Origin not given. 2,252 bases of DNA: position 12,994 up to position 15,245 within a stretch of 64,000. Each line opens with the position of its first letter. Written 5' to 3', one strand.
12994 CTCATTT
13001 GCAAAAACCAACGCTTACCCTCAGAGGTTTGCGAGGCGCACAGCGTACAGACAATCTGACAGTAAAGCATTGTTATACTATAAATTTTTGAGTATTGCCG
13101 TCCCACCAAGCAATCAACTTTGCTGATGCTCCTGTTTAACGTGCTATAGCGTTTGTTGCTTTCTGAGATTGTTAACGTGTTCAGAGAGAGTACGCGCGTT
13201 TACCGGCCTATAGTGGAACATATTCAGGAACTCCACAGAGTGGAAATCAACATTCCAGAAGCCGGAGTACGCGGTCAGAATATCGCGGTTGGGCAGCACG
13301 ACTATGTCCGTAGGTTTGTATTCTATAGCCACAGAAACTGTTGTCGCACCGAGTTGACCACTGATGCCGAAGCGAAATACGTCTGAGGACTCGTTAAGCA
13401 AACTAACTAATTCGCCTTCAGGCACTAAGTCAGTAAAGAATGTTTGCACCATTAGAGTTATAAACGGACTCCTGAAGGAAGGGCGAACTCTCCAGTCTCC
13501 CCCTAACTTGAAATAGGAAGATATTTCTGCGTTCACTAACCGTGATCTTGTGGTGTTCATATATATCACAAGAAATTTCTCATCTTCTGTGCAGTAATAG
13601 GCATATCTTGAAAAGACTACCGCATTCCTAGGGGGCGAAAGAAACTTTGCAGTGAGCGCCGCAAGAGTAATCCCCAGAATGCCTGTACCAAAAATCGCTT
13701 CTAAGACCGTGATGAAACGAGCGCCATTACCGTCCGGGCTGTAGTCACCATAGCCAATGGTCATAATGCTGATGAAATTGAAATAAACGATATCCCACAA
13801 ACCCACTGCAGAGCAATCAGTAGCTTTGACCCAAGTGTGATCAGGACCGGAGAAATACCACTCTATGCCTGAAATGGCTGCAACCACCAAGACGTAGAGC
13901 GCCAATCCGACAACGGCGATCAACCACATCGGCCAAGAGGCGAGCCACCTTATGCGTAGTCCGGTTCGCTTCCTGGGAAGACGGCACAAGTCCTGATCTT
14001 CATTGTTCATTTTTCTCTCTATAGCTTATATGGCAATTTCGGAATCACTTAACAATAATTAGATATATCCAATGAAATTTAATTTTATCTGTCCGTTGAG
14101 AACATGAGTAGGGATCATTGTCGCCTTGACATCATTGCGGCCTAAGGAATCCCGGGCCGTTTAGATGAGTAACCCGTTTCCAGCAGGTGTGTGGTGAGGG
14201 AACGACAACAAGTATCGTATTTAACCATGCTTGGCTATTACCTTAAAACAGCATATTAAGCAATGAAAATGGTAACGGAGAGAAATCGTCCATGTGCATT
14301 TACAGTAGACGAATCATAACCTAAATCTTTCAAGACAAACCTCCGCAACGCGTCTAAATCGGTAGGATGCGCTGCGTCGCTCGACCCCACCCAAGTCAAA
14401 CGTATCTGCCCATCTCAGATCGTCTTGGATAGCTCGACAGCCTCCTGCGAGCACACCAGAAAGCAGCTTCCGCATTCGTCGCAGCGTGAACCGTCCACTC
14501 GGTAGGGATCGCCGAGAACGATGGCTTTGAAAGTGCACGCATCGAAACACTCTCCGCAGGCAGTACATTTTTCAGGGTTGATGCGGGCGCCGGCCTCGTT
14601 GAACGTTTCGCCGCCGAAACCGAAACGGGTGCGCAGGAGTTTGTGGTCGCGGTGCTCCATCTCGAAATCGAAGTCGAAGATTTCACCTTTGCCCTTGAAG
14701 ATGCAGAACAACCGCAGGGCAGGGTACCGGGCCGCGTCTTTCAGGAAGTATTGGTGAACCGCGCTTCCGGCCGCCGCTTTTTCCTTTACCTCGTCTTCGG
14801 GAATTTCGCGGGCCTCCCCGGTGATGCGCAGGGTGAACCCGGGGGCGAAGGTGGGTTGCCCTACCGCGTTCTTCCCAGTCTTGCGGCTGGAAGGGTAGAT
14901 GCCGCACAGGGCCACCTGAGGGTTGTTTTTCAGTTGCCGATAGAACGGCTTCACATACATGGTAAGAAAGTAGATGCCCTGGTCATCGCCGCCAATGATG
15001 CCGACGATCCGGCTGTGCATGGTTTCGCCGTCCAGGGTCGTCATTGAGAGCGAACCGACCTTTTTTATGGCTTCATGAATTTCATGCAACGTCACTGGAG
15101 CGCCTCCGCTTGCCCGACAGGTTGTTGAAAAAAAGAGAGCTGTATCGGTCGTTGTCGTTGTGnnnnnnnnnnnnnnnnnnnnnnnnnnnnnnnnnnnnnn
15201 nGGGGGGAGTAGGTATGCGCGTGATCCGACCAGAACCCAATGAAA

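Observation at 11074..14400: Low-GC islet pairing a KirBac-like K+ channel with an AIPR abortive-infection protein: candidate two-gene defence module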

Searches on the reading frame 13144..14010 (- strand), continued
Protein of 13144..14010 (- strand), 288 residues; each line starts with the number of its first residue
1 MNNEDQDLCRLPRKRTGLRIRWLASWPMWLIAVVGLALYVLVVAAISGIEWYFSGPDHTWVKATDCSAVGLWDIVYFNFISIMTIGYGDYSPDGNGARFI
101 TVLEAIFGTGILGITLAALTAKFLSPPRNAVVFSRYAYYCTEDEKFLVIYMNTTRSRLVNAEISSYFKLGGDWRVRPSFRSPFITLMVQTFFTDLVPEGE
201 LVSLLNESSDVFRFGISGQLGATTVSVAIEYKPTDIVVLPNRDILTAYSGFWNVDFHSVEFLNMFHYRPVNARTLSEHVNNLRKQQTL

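Call 94: search_protein_families(library=padloc, proteins=[L004:10666-12303:-, L004:3984-5558:-, L007:5189-6880:-, L012:10027-11091:-, L025:1222-1956:+, L034:58-1347:+, L034:1347-2162:+, L036:999-1862:+, L037:2686-3576:-, L040:2242-4014:+], max_evalue=0.000001)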
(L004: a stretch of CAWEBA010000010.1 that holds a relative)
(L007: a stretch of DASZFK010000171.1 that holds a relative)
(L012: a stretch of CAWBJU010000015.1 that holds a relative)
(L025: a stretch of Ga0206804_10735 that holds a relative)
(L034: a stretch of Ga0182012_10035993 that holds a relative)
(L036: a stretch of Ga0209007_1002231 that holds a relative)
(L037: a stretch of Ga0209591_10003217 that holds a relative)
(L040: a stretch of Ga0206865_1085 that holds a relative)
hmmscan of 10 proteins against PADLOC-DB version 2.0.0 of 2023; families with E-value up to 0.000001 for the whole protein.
L004:10666-12303:- (545 aa): 0 families

L004:3984-5558:- (524 aa): 6 families
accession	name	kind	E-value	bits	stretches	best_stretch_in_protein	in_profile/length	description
PDLC03963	SoFic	-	9.4e-20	69.3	1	291-505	58-262/361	-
PDLC04966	PDC-S24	-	7.2e-14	49.5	1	389-466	253-341/497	-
PDLC04840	PDC-S04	-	3.1e-11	41.4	1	422-488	135-201/227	-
PDLC04837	PDC-S04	-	3e-09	34.5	1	435-500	157-221/234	-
PDLC04836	PDC-S04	-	4.2e-09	34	1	410-487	135-213/244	-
PDLC04839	PDC-S04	-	9.1e-09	33.3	1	436-499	134-198/205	-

L007:5189-6880:- (563 aa): 0 families

L012:10027-11091:- (354 aa): 0 families

L025:1222-1956:+ (245 aa): 0 families

L034:58-1347:+ (430 aa): 0 families

L034:1347-2162:+ (272 aa): 1 family
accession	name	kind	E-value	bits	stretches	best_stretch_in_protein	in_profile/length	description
PDLC02630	DrmD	-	6.1e-62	207.5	1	14-248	15-251/260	DrmD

L036:999-1862:+ (288 aa): 0 families

L037:2686-3576:- (296 aa): 10 families
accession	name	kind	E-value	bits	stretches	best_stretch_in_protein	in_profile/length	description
PDLC04018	PD-Lambda-5_B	-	9.9e-45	151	1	27-284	5-269/291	-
PDLC03358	MTase_II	-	6.9e-34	115.5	1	27-262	5-249/301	Type II methyltransferase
PDLC03247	MTase_II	-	2.2e-23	80.9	1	27-261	3-235/282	Type II methyltransferase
PDLC04019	PD-Lambda-5_B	-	3.4e-15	54.4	1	26-180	3-160/167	-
PDLC03717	oMTase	-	5.1e-13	47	1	27-262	3-237/285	orphan methyltransferase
PDLC03294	MTase_II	-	3.1e-11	41.4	1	27-265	5-246/272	Type II methyltransferase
PDLC03383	MTase_II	-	3.9e-09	34.4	0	26-116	18-105/318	Type II methyltransferase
PDLC03735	oMTase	-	1.4e-07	29.2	0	31-97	12-78/284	orphan methyltransferase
PDLC03266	MTase_II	-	1.9e-07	28.8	0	30-244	18-224/285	Type II methyltransferase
PDLC03281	MTase_II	-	2e-07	29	1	27-256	32-262/309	Type II methyltransferase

L040:2242-4014:+ (591 aa): 0 families

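Call 95: search_protein_families(library=pfam, proteins=[L053:2822-5890:+, L013:2140-3288:+, L054:613-3603:-, L052:5437-6852:+, L052:8145-9008:+, L015:2301-2813:+, L015:2875-3567:+, L001:6818-7462:-, L023:7077-7598:+, L002:1635-2021:+], max_evalue=0.001)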
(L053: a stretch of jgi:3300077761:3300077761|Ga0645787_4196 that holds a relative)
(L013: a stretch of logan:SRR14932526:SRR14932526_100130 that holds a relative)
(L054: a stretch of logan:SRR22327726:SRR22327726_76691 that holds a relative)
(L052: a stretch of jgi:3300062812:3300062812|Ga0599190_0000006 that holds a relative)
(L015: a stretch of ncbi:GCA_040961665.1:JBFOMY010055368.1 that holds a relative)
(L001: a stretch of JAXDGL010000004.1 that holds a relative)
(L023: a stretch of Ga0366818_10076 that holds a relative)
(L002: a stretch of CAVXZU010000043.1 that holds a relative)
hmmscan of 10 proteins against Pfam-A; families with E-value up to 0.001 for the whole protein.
L053:2822-5890:+ (1022 aa): 11 families
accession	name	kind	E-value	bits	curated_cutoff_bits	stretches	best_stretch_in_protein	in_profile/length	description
PF16095.11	COR-A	-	4.2e-45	153.6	35.3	1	518-655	1-143/143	C-terminal of Roc, COR-A domain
PF25497.1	COR-B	-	2e-31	109.2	27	1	668-803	2-138/145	C-terminal of Roc, COR-B domain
PF08477.19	Roc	-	3.7e-23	82.5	27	1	339-462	1-117/119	Ras of Complex, Roc, domain of DAPkinase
PF13855.12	LRR_8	-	2.6e-19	69.2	27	3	19-76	2-61/61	Leucine rich repeat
PF12799.13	LRR_4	-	7.5e-19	67.8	27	2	41-82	1-42/44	Leucine Rich repeats (2 copies)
PF23598.1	LRR_14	-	1.7e-17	63.7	40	2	161-248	35-121/353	Leucine-rich repeat region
PF13676.11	TIR_2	-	4.6e-15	56.6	28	1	842-951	1-110/122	TIR domain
PF00560.39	LRR_1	-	2.8e-08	32.8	20.6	0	19-39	1-22/23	Leucine Rich Repeat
PF00071.28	Ras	-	6.4e-06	26.3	21.6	1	339-464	1-115/162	Ras family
PF23211.1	LRR_LRWD1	-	0.00026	21.2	28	0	16-81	40-103/190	Leucine-rich repeat and WD repeat-containing protein 1, LRR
PF01582.25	TIR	-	0.00043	20.6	21.3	1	842-920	4-83/179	TIR domain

L013:2140-3288:+ (382 aa): 4 families
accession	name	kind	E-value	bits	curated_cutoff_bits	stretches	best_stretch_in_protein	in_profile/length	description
PF03781.23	FGE-sulfatase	-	8.9e-36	124.3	23.3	1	169-378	8-254/255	Sulfatase-modifying factor enzyme 1-like domain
PF13676.11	TIR_2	-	3.8e-17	63.4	28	1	7-111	1-100/122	TIR domain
PF10137.14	CAP12-PCTIR_TIR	-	6.7e-05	23.3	24.7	1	6-70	1-62/119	CAP12/Pycsar effector protein, TIR domain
PF01582.25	TIR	-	0.00061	20.1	21.3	1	7-101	4-96/179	TIR domain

L054:613-3603:- (996 aa): 6 families
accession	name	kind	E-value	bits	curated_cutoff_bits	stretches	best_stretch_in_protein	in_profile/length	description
PF03781.23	FGE-sulfatase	-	4.1e-56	190.9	23.3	1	747-987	3-254/255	Sulfatase-modifying factor enzyme 1-like domain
PF13271.11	DUF4062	-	2.7e-18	66.4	24.7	1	10-96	2-82/82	Domain of unknown function (DUF4062)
PF05729.18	NACHT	-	2.7e-10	40.8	26.7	1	271-447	1-163/167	NACHT domain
PF24883.2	NPHP3_N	-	1.1e-07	32.6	24.8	1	269-414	21-164/164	Nephrocystin 3, N-terminal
PF13191.12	AAA_16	-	4.3e-05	24.5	32.6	1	271-403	25-162/167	AAA ATPase domain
PF20720.3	nSTAND3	-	0.00017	21.8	27.2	0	269-297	16-44/155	Novel STAND NTPase 3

L052:5437-6852:+ (471 aa): 4 families
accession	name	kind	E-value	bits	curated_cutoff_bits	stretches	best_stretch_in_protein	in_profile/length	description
PF00884.28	Sulfatase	-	9e-68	229.2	25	1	44-341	1-300/301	Sulfatase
PF14707.11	Sulfatase_C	-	4.3e-11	43.9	30.9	1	374-463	6-101/127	C-terminal region of aryl-sulfatase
PF16347.10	SGSH_C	-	1.8e-09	38.3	29.3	1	297-450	8-147/154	N-sulphoglucosamine sulphohydrolase, C-terminal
PF01663.27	Phosphodiest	-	3.4e-08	33.9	23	1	68-283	19-220/342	Type I phosphodiesterase / nucleotide pyrophosphatase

L052:8145-9008:+ (287 aa): 0 families

L015:2301-2813:+ (170 aa): 0 families

L015:2875-3567:+ (230 aa): 0 families

L001:6818-7462:- (214 aa): 0 families

L023:7077-7598:+ (174 aa): 0 families

L002:1635-2021:+ (129 aa): 1 family
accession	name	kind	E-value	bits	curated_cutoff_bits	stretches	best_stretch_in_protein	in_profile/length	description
PF08867.16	FRG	-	9.1e-05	23.7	25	1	8-30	71-93/94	FRG domain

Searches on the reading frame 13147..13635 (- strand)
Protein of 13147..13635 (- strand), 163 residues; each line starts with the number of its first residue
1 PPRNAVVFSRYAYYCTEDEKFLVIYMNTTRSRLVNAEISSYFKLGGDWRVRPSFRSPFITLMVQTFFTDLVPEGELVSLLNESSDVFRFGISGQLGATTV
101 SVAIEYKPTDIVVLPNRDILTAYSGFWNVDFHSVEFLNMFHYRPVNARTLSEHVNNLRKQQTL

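Call 93: search_protein_representatives(protein=window:13147-13635:-)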
Query: 163 residues. Proteins with E-value up to 0.001 (for the whole library): 53; up to 1e-10: 38; up to 1e-30: 13. The best 53 are listed.
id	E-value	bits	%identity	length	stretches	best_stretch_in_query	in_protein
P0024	8.9e-58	210.7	63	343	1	1-158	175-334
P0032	3.5e-53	195.8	58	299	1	1-161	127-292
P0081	7.7e-53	194.7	60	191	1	1-161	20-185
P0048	4.1e-52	192.3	54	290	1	1-159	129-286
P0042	1.6e-51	190.4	59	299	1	2-158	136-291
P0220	2.1e-45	170.5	51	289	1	2-159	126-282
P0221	7.8e-41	155.7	48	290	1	1-157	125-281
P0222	1.7e-40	154.6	51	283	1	1-151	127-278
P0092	9.6e-39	148.9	48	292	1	1-156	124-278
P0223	7.0e-36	139.6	75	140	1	2-88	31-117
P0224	4.3e-33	130.5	43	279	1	1-154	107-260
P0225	4.8e-32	127.1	42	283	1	1-153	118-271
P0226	1.2e-31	125.9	47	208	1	2-158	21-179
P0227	7.0e-30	120.1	42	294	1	1-160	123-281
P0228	4.1e-29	117.6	43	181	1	1-151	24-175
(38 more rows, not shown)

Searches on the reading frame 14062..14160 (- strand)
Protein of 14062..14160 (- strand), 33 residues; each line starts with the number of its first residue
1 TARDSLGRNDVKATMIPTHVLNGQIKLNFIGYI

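Call 48: search_protein_families(library=pfam, proteins=[window:14062-14160:-], max_evalue=1)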
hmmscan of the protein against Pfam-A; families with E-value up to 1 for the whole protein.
seq(33 aa): 0 families

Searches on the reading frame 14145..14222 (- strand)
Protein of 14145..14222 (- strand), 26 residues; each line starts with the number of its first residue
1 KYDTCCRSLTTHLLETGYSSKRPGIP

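Call 48: search_protein_families(library=pfam, proteins=[window:14145-14222:-], max_evalue=1)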
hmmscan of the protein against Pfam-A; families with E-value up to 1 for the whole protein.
seq(26 aa): 0 families

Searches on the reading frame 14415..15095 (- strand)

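Call 48: search_protein_families(library=pfam, proteins=[window:14415-15095:-], max_evalue=1)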
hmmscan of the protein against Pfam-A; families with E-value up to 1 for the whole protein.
window:14415-15095:- (226 aa): 16 families
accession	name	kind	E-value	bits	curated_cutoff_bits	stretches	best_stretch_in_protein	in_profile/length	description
PF01243.27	PNPOx_N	-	1.9e-11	44.8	28.1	1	4-124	3-100/120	Pyridoxamine 5'-phosphate oxidase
PF00037.32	Fer4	-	9.3e-10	38.4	21.1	2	171-192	2-23/24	4Fe-4S binding domain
PF12838.12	Fer4_7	-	1.5e-08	35.4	27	2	168-191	29-52/52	4Fe-4S dicluster domain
PF12837.12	Fer4_6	-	6.9e-08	32.5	25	2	171-192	3-24/24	4Fe-4S binding domain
PF13237.11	Fer4_10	-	4.7e-06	26.9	25.5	2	171-215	3-52/53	4Fe-4S dicluster domain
PF12797.12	Fer4_2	-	8.7e-06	25.8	24.5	2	171-188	4-21/22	4Fe-4S binding domain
PF13187.11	Fer4_9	-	1.1e-05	25.8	27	2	176-219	1-51/52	4Fe-4S dicluster domain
PF14697.11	Fer4_21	-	6.1e-05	23.5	35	1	170-221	1-58/59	4Fe-4S dicluster domain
PF13484.11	Fer4_16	-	0.00011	23.4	30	1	176-205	1-29/66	4Fe-4S double cluster binding domain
PF12800.12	Fer4_4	-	0.00036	21.1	24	1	174-189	1-16/17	4Fe-4S binding domain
PF25160.1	LdpA_Fe-S-bd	-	0.0087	16.3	27.6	2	171-192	22-43/49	LdpA Fe-S cluster-binding domain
PF12798.12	Fer4_3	-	0.0098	17.1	27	2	177-191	1-15/15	4Fe-4S binding domain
PF13534.11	Fer4_17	-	0.05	14.6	22.2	1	175-187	44-56/61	4Fe-4S dicluster domain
PF16242.11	Pyrid_ox_like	-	0.22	11.5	28.8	1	4-64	4-66/149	Pyridoxamine 5'-phosphate oxidase like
PF18547.6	HalOD2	-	0.57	10.6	27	0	174-211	2-37/52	Halobacterial output domain 2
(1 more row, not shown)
